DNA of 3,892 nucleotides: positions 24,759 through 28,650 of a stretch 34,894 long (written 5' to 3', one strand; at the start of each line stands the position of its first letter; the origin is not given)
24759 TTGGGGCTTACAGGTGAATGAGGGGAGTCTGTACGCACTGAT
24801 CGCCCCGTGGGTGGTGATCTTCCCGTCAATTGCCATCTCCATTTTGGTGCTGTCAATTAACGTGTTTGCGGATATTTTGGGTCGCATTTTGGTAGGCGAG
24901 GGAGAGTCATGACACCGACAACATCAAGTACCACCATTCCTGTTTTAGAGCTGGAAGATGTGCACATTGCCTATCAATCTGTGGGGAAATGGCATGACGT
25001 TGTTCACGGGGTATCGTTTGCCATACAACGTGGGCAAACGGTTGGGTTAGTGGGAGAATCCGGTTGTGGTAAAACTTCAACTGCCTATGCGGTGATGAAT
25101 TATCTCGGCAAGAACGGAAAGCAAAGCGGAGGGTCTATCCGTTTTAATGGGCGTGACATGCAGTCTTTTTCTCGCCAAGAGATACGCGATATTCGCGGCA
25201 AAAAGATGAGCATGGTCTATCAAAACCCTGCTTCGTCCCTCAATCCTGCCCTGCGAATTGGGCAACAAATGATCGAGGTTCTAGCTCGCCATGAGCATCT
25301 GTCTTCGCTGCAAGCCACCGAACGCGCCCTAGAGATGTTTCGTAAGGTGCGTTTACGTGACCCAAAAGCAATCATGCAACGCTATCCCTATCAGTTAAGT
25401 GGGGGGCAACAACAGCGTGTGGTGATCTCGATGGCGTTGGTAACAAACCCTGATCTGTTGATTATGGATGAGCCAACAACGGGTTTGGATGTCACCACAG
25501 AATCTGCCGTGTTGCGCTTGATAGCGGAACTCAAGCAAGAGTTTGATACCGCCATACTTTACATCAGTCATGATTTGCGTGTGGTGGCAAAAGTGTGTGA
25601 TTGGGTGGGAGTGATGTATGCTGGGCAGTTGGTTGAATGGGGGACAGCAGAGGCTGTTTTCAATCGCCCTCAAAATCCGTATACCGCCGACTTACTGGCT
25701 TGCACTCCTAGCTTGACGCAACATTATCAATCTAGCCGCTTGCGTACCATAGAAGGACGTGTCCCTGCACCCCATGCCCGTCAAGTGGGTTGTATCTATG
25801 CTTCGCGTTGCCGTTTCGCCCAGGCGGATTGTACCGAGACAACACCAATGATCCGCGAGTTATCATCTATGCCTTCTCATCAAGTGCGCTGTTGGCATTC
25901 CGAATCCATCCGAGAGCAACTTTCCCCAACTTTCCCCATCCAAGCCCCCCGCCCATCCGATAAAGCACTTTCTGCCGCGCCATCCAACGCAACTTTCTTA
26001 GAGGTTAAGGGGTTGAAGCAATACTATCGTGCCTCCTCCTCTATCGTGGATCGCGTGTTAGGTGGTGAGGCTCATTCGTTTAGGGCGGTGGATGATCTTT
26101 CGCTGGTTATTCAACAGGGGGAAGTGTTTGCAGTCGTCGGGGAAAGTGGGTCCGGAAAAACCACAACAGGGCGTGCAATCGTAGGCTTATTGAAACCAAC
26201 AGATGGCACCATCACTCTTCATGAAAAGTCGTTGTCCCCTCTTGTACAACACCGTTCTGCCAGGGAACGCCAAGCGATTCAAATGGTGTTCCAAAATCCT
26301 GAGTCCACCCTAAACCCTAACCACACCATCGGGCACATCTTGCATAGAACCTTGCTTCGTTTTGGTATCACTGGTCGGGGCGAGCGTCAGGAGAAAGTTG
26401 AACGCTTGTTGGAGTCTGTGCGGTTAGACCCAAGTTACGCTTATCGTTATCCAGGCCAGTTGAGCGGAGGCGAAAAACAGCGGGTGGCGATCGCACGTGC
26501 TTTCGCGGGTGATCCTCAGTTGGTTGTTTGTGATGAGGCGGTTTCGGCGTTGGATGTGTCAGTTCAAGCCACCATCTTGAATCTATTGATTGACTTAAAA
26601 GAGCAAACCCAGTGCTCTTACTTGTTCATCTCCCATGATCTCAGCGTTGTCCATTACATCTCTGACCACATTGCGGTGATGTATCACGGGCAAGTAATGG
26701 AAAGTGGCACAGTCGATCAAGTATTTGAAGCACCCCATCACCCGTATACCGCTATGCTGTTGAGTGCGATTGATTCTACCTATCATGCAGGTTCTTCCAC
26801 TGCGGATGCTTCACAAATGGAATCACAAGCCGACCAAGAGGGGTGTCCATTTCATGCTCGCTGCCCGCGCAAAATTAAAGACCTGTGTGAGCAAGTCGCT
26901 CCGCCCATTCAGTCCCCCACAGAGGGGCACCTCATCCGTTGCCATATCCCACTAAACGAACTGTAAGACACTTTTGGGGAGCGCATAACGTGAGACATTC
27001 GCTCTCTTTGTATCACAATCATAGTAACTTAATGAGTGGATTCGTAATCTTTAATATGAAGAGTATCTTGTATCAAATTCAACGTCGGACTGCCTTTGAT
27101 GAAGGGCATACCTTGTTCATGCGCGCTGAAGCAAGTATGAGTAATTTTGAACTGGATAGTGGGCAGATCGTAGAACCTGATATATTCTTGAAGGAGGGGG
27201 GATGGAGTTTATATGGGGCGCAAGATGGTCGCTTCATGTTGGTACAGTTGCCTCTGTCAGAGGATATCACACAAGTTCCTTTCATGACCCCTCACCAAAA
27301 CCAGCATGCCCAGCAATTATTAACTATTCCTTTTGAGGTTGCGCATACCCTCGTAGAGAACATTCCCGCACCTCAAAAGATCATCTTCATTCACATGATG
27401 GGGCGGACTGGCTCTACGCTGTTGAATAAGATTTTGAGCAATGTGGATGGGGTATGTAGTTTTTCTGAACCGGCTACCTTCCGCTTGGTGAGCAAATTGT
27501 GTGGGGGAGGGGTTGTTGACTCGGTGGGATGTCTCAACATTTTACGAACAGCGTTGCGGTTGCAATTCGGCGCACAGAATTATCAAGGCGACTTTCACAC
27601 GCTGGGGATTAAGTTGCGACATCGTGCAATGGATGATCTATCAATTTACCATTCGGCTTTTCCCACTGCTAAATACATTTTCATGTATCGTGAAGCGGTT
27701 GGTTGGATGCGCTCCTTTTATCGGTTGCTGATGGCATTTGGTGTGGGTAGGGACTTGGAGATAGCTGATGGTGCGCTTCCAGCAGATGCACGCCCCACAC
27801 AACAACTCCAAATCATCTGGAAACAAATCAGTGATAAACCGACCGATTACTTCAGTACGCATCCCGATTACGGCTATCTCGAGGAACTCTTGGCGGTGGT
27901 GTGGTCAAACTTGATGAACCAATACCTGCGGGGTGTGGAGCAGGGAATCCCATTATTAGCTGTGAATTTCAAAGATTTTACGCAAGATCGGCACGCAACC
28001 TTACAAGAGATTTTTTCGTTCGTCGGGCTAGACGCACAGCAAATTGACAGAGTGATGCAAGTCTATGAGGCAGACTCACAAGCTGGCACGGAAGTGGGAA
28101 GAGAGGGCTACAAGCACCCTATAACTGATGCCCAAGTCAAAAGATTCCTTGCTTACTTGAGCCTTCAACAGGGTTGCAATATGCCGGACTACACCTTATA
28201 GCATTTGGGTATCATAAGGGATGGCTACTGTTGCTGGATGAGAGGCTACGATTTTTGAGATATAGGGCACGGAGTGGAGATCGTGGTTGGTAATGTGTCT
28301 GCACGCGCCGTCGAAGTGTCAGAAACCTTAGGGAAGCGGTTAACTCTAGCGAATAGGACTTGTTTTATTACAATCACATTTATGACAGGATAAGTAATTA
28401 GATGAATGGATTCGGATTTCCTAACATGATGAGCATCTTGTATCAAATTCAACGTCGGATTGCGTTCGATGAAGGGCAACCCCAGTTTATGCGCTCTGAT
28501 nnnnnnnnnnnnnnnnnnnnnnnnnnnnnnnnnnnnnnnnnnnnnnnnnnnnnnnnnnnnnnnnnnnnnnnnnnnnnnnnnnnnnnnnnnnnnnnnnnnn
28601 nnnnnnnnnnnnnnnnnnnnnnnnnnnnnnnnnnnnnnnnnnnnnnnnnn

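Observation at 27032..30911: Tandem duplicated sulfotransferase-like genes translationally coupled to a membrane-anchored TAXI-like binding protein, appended to the Dpp operon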

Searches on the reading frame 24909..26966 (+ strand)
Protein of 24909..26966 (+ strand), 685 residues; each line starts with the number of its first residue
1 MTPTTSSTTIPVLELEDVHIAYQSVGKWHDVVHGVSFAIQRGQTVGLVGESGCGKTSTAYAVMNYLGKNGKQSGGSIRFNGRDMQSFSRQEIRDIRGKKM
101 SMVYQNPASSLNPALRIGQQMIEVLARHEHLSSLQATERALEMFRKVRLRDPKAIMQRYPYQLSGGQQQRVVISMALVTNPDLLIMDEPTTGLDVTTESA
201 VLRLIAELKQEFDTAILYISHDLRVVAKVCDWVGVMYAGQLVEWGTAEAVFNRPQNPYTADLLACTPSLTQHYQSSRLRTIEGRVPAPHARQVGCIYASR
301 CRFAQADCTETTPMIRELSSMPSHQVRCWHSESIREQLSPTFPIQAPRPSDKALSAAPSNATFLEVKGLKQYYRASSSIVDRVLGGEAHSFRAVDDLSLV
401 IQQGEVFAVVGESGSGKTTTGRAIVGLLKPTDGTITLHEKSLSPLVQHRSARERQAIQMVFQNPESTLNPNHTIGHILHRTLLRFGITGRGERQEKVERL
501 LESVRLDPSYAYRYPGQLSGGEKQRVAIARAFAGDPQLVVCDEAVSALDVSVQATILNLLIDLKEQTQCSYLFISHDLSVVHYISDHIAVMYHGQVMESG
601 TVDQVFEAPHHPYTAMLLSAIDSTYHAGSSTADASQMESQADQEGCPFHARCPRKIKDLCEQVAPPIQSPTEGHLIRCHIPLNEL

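Call 3: search_protein_families(library=pfam, proteins=[window:24909-26966:+], max_evalue=1)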
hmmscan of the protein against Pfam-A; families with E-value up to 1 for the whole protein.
window:24909-26966:+ (685 aa): 45 families (the best 25 are shown)
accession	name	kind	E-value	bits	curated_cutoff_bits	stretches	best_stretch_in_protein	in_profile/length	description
PF00005.33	ABC_tran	-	1.5e-62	210.7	25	2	395-545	2-136/137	ABC transporter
PF08352.17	oligo_HPY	-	7.4e-31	106.8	27.1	2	242-308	1-65/65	Oligopeptide/dipeptide transporter, C-terminal region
PF02463.25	SMC_N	-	1.1e-20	74.5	40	2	403-592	23-213/220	RecF/RecN/SMC N terminal domain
PF13304.12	AAA_21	-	1.1e-07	32.6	27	1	152-226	227-303/304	AAA domain, putative AbiEii toxin, Type IV TA system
PF13401.12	AAA_22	-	1.4e-07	32.3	27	1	405-573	6-120/130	AAA domain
PF00004.35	AAA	-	1.5e-07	32.4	21.2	2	47-85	3-35/131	ATPase family associated with various cellular activities (AAA)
PF13191.12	AAA_16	-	3.4e-06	28.1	32.6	2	41-75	23-52/167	AAA ATPase domain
PF00485.24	PRK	-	1.3e-05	25.5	22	2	45-75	2-32/196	Phosphoribulokinase / Uridine kinase family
PF20720.3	nSTAND3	-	6.9e-05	23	27.2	1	40-71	15-46/155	Novel STAND NTPase 3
PF13555.12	AAA_29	-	0.00013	22.1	27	1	401-432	19-50/61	P-loop containing region of AAA domain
PF13245.12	AAA_19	-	0.00017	22.2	25.1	1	403-558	10-112/134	AAA domain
PF12775.13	AAA_7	-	0.00039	20.4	25.8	1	37-82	28-72/181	P-loop containing dynein motor region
PF06414.18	Zeta_toxin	-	0.00053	19.9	22.3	0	47-111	21-83/199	Zeta toxin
PF13558.12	SbcC_Walker_B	-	0.00072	20.2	27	0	513-560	28-88/90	SbcC/RAD50-like, Walker B motif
PF13476.12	AAA_23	-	0.001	20.2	27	1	391-428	7-43/201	AAA domain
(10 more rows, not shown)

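Call 78: search_protein_families(library=ncbifam, proteins=[window:24909-26966:+], max_evalue=1e-10)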
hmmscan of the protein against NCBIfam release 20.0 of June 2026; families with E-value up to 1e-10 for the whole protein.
window:24909-26966:+ (685 aa): 187 families (the best 25 are shown)
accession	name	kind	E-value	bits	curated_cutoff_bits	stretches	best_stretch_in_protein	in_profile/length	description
NF008453.0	PRK11308.1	subfamily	6.6e-166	551.5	408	2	359-679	8-324/334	dipeptide ABC transporter ATP-binding protein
NF007010.1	PRK09473.1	subfamily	9.6e-146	484.5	575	2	13-329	2-312/318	oligopeptide ABC transporter ATP-binding protein OppD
NF011659.0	PRK15079.1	equivalog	5.5e-142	472.4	540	2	362-678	10-328/334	murein tripeptide/oligopeptide ABC transporter ATP binding protein OppF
NF008246.0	PRK11022.1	equivalog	6.2e-140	465.9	541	2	13-330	4-316/326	dipeptide ABC transporter ATP-binding protein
NF043071.1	DppF_dipep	equivalog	3.1e-139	464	660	2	360-678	10-324/331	dipeptide ABC transporter ATP-binding subunit DppF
NF007613.0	PRK10261.1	equivalog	3.3e-139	465.1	1077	2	362-622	312-568/623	glutathione ABC transporter ATP-binding protein GsiA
NF011713.0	PRK15134.1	equivalog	3.7e-135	451.5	834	2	9-268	2-262/529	microcin C ABC transporter ATP-binding protein YejF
NF047578.1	opine_ATP_CntD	equivalog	2.3e-130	433.6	380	2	12-275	2-262/266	staphylopine uptake ABC transporter ATP-binding protein CntD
NF047576.1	opine_ATP_CntF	equivalog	1.1e-129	431.3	385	2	13-275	3-262/264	staphylopine uptake ABC transporter ATP-binding protein CntF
TIGR02770.1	nickel_nikD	equivalog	9.6e-128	424.3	318.7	2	31-264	1-227/230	nickel import ATP-binding protein NikD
NF043079.1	MMSYN1_0167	equivalog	2.2e-127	426.2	740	2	89-329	297-533/561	oligopeptide ABC transporter ATP-binding protein OppD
TIGR02769.1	nickel_nikE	equivalog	6.6e-117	389.7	332.55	2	363-623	2-255/265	nickel import ATP-binding protein NikE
NF043078.1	MMSYN1_0168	equivalog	8.8e-114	381.4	800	3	496-621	472-597/649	oligopeptide ABC transporter ATP-binding protein OppF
NF007739.0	PRK10419.1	subfamily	4.3e-113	377.3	354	2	363-621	3-254/268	nickel ABC transporter ATP-binding protein NikE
NF011674.0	PRK15093.1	equivalog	1.2e-110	369.7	627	2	10-329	1-322/330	putrescine export ABC transporter ATP-binding protein SapD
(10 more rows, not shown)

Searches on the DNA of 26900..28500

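Call 81: search_rna_families(source=window, start=26900, end=28500, threshold=evalue, max_evalue=1)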
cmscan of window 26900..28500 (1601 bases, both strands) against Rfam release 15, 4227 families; matches with E-value up to 1: 0.
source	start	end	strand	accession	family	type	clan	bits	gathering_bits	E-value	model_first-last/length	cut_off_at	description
